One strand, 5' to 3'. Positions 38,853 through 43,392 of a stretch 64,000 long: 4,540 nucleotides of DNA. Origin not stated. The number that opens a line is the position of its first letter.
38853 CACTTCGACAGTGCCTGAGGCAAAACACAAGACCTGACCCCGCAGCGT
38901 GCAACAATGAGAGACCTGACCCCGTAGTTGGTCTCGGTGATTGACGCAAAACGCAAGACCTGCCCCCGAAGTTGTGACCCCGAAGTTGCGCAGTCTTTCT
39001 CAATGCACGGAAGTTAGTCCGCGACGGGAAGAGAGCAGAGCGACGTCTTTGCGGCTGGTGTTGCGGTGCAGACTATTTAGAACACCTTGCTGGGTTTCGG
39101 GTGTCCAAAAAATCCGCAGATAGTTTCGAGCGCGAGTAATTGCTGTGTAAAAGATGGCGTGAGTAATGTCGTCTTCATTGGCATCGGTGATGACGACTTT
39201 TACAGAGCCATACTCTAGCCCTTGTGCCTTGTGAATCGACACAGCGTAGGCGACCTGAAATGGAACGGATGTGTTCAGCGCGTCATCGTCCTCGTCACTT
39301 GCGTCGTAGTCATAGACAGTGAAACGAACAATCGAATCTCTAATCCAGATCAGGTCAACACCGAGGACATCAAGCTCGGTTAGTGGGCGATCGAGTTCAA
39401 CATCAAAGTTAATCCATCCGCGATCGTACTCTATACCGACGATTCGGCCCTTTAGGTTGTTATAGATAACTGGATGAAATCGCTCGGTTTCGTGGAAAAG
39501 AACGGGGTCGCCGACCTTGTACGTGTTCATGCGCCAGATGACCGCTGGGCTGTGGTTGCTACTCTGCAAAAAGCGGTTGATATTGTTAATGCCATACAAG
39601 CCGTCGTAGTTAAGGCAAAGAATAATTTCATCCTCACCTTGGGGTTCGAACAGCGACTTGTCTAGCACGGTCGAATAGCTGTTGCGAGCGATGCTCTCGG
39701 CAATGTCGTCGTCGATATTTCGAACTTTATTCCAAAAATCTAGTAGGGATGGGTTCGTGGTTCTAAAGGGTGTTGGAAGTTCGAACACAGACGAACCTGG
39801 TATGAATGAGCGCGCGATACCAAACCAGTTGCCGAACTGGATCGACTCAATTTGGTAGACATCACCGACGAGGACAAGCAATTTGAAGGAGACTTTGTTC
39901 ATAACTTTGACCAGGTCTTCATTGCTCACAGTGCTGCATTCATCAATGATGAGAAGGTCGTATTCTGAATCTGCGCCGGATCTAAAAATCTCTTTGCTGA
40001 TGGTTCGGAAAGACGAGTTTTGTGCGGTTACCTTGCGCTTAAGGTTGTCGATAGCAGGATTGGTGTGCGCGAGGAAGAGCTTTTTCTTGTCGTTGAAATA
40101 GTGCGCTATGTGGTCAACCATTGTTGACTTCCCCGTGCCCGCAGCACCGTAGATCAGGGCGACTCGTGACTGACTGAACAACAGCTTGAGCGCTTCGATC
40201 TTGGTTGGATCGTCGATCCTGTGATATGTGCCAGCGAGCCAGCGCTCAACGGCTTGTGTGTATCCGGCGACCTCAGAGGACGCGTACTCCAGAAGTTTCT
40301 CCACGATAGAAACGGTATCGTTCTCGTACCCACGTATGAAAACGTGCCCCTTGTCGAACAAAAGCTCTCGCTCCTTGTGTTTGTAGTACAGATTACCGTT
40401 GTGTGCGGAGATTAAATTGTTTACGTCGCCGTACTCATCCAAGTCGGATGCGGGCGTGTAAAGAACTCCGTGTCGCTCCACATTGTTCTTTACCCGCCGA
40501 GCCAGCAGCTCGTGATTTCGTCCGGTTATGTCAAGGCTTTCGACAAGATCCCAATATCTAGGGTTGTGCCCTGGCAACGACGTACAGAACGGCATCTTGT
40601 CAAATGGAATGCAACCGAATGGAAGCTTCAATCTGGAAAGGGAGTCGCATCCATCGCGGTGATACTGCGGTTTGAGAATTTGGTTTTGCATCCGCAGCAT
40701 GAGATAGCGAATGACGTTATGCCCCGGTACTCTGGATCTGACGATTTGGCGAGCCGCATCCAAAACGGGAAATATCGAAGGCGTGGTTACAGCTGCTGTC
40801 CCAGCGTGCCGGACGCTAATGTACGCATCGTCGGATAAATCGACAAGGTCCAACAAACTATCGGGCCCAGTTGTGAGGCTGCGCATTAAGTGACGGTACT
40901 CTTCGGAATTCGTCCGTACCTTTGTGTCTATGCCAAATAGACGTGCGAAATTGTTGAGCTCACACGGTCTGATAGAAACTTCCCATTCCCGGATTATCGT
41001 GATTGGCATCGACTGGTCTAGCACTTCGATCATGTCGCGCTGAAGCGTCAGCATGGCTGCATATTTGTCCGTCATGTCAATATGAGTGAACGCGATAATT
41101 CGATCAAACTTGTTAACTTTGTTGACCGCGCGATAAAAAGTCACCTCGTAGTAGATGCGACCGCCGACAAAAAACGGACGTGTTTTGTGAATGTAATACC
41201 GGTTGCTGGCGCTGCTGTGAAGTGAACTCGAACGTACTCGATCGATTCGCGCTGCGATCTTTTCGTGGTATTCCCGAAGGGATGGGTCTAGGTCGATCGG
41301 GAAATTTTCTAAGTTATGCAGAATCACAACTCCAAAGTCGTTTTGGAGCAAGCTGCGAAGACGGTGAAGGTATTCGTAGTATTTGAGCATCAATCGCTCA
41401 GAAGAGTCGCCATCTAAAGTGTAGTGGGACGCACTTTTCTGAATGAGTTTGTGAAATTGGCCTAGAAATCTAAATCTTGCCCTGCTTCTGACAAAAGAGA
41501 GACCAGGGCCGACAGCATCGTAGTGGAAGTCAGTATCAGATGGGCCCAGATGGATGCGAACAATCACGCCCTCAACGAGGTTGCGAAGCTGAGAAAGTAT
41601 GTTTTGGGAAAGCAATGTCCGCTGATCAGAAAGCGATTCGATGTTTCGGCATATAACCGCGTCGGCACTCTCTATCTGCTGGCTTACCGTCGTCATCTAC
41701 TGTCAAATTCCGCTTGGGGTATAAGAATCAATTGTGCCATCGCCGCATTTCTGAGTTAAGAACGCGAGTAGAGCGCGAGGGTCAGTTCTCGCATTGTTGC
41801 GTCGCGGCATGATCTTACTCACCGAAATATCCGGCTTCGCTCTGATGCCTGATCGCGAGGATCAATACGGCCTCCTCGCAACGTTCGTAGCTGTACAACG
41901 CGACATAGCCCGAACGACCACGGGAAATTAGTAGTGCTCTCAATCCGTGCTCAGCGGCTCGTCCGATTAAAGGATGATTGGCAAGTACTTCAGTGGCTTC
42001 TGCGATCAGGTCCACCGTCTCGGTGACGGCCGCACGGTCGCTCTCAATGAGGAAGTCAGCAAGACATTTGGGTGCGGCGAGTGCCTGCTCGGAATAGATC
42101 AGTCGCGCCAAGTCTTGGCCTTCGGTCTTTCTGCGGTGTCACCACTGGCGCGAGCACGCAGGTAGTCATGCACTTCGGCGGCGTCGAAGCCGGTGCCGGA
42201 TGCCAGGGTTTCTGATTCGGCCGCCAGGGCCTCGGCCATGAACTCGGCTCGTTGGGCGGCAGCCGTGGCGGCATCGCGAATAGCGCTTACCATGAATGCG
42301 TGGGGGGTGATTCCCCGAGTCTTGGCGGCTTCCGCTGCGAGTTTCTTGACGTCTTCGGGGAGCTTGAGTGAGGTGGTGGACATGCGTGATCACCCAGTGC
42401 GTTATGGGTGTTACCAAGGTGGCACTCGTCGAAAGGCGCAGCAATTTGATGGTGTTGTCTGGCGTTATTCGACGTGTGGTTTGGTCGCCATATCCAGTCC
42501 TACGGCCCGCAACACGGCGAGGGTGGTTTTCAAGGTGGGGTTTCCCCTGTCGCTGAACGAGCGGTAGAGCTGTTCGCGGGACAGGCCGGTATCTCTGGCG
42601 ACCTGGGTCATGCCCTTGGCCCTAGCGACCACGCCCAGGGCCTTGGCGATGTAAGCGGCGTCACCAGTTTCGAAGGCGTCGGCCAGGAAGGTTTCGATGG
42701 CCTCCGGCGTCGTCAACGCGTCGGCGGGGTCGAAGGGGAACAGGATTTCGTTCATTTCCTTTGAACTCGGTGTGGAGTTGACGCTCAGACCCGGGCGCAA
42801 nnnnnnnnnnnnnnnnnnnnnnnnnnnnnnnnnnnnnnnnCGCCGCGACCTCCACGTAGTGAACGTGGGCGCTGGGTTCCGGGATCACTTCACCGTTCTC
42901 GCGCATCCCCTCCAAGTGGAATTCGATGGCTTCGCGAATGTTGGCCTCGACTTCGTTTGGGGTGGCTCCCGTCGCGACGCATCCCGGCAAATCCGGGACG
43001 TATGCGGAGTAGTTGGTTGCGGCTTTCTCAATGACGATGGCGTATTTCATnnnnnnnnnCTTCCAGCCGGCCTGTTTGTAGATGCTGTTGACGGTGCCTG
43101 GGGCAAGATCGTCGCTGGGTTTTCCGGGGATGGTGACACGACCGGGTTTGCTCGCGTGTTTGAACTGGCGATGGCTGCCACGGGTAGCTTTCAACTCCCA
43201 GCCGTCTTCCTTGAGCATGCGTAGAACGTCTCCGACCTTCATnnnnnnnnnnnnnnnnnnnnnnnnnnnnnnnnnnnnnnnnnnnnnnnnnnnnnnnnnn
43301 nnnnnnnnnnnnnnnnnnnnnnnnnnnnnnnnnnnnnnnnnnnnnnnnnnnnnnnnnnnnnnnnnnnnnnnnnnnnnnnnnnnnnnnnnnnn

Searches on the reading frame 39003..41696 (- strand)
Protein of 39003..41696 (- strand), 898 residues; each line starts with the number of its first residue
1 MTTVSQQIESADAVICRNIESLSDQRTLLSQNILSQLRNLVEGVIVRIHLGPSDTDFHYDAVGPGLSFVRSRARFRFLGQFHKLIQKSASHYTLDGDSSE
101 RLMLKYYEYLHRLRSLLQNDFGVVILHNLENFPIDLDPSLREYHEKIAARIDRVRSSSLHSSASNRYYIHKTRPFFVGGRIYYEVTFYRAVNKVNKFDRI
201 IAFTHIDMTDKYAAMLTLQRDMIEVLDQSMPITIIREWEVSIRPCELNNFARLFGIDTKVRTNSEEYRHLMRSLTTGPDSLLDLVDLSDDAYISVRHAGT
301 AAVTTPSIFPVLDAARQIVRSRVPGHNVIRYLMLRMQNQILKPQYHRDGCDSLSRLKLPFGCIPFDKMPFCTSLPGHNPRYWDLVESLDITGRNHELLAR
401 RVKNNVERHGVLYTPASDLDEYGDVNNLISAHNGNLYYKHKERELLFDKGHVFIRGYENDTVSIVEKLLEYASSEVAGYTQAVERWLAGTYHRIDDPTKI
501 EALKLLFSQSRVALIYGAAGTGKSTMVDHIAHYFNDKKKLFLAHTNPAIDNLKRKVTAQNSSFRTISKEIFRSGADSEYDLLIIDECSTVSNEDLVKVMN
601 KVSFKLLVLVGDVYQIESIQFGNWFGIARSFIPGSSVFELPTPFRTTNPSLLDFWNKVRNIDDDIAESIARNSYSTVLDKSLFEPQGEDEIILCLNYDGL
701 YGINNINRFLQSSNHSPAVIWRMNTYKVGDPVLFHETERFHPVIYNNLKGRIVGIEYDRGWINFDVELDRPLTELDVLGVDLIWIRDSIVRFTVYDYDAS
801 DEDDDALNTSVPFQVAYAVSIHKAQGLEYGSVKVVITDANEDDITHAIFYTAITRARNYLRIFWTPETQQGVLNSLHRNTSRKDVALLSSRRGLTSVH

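Call 32: search_protein_families(library=pfam, proteins=[window:39003-41696:-], max_evalue=0.01)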
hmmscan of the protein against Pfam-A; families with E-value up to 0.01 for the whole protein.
window:39003-41696:- (898 aa): 16 families
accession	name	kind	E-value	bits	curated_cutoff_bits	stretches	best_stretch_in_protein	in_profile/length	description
PF13604.12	AAA_30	-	6.7e-16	59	27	1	504-660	12-170/191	AAA domain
PF01443.25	Viral_helicase1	-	1.2e-15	58.4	21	2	514-620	2-101/228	Viral superfamily 1 RNA helicase core domain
PF13245.12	AAA_19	-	2.8e-11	44.2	25.1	1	508-618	9-131/134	AAA domain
PF13538.12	UvrD_C_2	-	2.2e-10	40.7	27.4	1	816-862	2-51/52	UvrD-like helicase C-terminal domain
PF13086.12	AAA_11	-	1.3e-07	32.1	27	1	499-576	6-92/257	AAA domain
PF09848.15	SLFN-g3_helicase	-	1.8e-05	24.6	24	1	511-589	2-90/354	Schlafen group 3, DNA/RNA helicase domain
PF13191.12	AAA_16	-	4e-05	24.6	32.6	1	502-549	11-63/167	AAA ATPase domain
PF07728.20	AAA_5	-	5.4e-05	23.7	22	1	514-600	3-87/139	AAA domain (dynein-related subfamily)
PF13173.12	AAA_14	-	0.00015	22.2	27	1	510-592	2-76/129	AAA domain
PF04851.21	ResIII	-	0.00071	20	22.5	0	501-561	20-78/164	Type III restriction enzyme, res subunit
PF25199.1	nSTAND_NTPase5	-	0.0008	19.7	34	1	508-600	39-120/145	Novel STAND NTPase 5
PF20720.3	nSTAND3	-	0.00085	19.5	27.2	1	502-544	10-51/155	Novel STAND NTPase 3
PF00931.28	NB-ARC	-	0.0015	18.3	23.5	1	509-617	17-113/248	NB-ARC domain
PF24883.2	NPHP3_N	-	0.0054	17.4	24.8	0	508-572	20-81/164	Nephrocystin 3, N-terminal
PF13555.12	AAA_29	-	0.0067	16.6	27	0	508-531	20-43/61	P-loop containing region of AAA domain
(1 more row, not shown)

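Call 79: search_protein_families(library=ncbifam, proteins=[window:39003-41696:-], max_evalue=0.001)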
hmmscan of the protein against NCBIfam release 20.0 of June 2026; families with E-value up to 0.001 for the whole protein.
window:39003-41696:- (898 aa): 7 families
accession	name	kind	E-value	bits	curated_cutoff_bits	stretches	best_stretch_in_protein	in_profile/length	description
TIGR01448.2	helicase_RecD2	equivalog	5e-27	94.4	500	2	654-870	503-694/713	SF1B family DNA helicase RecD2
TIGR01447.1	recD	equivalog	6.8e-23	81.1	310.15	2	813-875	523-585/597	exodeoxyribonuclease V subunit alpha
TIGR02768.1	TraA_Ti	equivalog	3.7e-13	48.7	590.45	1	499-625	364-495/751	Ti-type conjugative transfer relaxase TraA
NF008127.0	PRK10875.1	equivalog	2.5e-09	36.2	671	1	814-866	541-593/619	exodeoxyribonuclease V subunit alpha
NF010464.0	PRK13889.1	subfamily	2.8e-07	28.8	1015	0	500-625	352-482/992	conjugal transfer relaxase TraA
TIGR02760.1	TraI_TIGR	equivalog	4.9e-07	27.6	929.85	1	508-625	1034-1161/1960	conjugative transfer relaxase/helicase TraI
NF010402.0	PRK13826.1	subfamily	1.3e-05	23.3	1317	0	480-625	368-517/1102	Dtr system oriT relaxase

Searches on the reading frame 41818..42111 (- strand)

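Call 32: search_protein_families(library=pfam, proteins=[window:41818-42111:-], max_evalue=0.01)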
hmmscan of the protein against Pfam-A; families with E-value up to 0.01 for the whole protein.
window:41818-42111:- (98 aa): 1 family
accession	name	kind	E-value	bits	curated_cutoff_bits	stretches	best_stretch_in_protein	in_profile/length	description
PF05016.21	ParE_toxin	-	8.5e-09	36.3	23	1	4-93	1-88/89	ParE toxin of type II toxin-antitoxin system, parDE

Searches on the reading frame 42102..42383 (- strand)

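Call 32: search_protein_families(library=pfam, proteins=[window:42102-42383:-], max_evalue=0.01)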
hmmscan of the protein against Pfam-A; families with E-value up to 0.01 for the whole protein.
window:42102-42383:- (94 aa): 1 family
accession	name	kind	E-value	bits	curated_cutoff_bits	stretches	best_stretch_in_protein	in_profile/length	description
PF08681.18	TacA1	-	0.00039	20.8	21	1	6-49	4-47/80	Antitoxin TacA 1-like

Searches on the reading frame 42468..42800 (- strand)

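Call 32: search_protein_families(library=pfam, proteins=[window:42468-42800:-], max_evalue=0.01)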
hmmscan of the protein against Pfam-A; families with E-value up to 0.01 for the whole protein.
window:42468-42800:- (111 aa): 4 families
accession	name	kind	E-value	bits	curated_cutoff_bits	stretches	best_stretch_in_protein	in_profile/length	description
PF21716.3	dnstrm_HI1420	-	1.9e-23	82.6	27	1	22-106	4-88/90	Probable addiction module antidote protein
PF01381.28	HTH_3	-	0.00034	21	23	1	61-104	7-52/55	Helix-turn-helix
PF02796.21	HTH_7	-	0.0027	18.2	23.8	1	65-84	25-44/45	Helix-turn-helix domain of resolvase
PF13560.12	HTH_31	-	0.0095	16.7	27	0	64-105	17-59/64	Helix-turn-helix domain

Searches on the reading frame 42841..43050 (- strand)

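Call 32: search_protein_families(library=pfam, proteins=[window:42841-43050:-], max_evalue=0.01)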
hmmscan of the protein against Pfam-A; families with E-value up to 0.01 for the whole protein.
window:42841-43050:- (70 aa): 2 families
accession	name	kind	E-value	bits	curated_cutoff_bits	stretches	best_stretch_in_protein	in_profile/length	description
PF15919.11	HicB_lk_antitox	-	5.8e-14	52.7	27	1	3-61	1-60/123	HicB_like antitoxin of bacterial toxin-antitoxin system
PF21748.3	UPF0150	-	1.2e-05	25.6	27.3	1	12-46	19-53/64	UPF0150-like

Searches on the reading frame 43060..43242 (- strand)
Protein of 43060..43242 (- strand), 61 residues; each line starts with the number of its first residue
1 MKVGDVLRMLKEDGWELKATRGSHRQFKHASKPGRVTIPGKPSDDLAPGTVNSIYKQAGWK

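Call 32: search_protein_families(library=pfam, proteins=[window:43060-43242:-], max_evalue=0.01)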
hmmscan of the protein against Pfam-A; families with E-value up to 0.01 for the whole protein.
window:43060-43242:- (61 aa): 1 family
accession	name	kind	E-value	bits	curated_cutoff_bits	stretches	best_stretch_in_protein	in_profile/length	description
PF07927.17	HicA_toxin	-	6.6e-22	77.8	27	1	5-60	3-58/58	HicA toxin of bacterial toxin-antitoxin,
